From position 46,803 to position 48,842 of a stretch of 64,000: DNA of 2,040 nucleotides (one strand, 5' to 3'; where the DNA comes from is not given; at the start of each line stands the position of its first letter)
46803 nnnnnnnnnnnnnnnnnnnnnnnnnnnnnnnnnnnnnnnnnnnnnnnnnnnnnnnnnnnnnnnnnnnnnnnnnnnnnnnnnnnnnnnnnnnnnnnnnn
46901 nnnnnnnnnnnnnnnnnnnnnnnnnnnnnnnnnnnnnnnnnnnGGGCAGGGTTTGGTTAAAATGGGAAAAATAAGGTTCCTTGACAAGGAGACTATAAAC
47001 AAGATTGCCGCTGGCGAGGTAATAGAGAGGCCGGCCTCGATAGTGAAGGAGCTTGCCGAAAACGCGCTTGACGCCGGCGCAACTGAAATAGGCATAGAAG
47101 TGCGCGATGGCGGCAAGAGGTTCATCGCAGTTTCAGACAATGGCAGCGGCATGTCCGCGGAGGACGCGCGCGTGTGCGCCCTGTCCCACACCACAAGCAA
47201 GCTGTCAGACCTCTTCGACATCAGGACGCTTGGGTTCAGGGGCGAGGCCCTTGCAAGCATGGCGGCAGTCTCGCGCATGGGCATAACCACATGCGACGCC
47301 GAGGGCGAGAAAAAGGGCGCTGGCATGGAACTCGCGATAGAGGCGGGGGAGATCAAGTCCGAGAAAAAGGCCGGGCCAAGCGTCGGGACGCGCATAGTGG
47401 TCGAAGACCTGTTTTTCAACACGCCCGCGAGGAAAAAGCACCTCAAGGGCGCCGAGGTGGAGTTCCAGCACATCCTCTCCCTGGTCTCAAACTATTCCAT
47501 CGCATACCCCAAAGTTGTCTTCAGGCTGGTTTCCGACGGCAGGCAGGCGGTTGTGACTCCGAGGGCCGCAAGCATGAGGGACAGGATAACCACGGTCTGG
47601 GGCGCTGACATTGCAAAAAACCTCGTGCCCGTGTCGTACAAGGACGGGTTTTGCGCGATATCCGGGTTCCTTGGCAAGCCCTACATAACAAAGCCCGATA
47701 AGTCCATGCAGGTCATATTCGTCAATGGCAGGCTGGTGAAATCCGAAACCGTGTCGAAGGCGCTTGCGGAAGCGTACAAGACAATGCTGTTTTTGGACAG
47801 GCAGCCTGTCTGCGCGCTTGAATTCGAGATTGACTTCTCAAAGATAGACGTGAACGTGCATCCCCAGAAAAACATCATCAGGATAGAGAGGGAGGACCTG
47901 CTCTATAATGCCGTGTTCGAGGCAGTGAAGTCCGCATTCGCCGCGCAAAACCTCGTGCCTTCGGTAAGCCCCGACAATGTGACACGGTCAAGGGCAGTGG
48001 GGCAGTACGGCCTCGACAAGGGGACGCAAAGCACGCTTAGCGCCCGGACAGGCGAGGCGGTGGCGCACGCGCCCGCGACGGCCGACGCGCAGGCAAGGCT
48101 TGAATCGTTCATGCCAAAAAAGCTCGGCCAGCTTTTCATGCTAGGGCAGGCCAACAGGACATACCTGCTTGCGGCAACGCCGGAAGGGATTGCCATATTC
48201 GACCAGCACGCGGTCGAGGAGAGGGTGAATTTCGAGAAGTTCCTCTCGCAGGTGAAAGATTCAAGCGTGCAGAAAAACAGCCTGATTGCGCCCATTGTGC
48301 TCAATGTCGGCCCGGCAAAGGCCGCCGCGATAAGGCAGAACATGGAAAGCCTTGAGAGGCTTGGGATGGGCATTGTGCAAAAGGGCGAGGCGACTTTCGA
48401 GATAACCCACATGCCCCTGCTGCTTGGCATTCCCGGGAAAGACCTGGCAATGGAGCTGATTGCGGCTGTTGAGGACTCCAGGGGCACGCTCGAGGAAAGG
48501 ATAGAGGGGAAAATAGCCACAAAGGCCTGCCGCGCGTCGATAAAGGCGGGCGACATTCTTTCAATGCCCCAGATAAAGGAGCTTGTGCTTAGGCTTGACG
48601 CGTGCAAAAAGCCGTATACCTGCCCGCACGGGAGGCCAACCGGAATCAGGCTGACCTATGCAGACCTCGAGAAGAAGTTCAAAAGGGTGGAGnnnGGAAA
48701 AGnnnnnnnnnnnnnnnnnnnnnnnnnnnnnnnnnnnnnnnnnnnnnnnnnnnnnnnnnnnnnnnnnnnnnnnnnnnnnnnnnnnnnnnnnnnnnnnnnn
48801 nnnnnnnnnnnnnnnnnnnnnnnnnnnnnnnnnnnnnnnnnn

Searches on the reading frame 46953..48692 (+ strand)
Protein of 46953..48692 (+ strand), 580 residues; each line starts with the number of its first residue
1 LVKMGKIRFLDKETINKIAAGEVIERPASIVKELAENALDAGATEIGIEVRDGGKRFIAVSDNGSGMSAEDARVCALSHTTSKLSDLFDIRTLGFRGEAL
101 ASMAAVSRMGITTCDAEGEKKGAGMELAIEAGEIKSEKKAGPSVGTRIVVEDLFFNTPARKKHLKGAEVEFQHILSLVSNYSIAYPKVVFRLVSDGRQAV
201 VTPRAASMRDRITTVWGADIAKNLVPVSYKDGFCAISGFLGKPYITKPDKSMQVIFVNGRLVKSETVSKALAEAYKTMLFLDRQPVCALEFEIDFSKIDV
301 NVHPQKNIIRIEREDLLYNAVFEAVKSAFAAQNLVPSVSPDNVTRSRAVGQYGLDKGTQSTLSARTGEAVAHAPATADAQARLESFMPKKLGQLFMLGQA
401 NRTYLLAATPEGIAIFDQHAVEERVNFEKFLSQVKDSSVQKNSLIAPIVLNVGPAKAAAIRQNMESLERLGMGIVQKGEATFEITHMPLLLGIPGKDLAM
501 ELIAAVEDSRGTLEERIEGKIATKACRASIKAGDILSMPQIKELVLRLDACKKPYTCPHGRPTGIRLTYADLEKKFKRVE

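Call 77: search_protein_families(library=pfam, proteins=[window:46953-48692:+], max_evalue=0.00001)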
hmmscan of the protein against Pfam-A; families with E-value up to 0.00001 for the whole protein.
window:46953-48692:+ (580 aa): 4 families
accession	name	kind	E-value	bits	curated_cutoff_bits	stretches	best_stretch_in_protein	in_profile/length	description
PF01119.25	DNA_mis_repair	-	2.6e-33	114.6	26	1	212-329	1-118/119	DNA mismatch repair protein, C-terminal domain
PF08676.16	MutL_C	-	7.3e-28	97.5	25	1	397-535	1-141/142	MutL C terminal dimerisation domain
PF13589.12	HATPase_c_3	-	6.4e-10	39.6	25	1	28-119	4-97/137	Histidine kinase-, DNA gyrase B-, and HSP90-like ATPase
PF02518.31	HATPase_c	-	7.6e-07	30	26.4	1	25-116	4-93/111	Histidine kinase-, DNA gyrase B-, and HSP90-like ATPase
